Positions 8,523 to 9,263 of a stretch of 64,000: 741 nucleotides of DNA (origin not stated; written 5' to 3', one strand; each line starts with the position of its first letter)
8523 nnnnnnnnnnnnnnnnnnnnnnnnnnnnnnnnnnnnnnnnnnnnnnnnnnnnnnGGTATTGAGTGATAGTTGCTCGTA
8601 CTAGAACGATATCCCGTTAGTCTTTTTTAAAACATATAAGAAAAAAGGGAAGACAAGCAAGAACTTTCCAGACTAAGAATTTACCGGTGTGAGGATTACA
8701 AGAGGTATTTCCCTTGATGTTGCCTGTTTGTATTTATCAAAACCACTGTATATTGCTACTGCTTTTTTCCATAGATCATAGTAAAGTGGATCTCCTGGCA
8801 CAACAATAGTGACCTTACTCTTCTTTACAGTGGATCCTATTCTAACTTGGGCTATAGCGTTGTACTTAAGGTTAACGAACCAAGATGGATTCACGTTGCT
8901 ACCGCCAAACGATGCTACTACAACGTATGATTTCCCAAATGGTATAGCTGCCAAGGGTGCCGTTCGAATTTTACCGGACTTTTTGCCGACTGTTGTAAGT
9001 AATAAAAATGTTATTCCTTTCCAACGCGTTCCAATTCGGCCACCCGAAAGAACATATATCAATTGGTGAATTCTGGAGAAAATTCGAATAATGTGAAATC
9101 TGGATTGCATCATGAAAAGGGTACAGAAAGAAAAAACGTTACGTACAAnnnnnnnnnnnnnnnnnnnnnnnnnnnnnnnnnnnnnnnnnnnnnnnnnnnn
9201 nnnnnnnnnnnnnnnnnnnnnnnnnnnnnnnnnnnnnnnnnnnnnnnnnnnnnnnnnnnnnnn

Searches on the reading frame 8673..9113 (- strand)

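Call 3: search_protein_families(library=pfam, proteins=[window:8673-9113:-])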
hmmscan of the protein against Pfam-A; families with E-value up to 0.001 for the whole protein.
window:8673-9113:- (146 aa): 1 family
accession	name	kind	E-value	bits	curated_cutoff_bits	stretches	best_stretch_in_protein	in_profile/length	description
PF04075.20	F420H2_quin_red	-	1.8e-29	102.9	22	1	13-143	2-130/130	F420H(2)-dependent quinone reductase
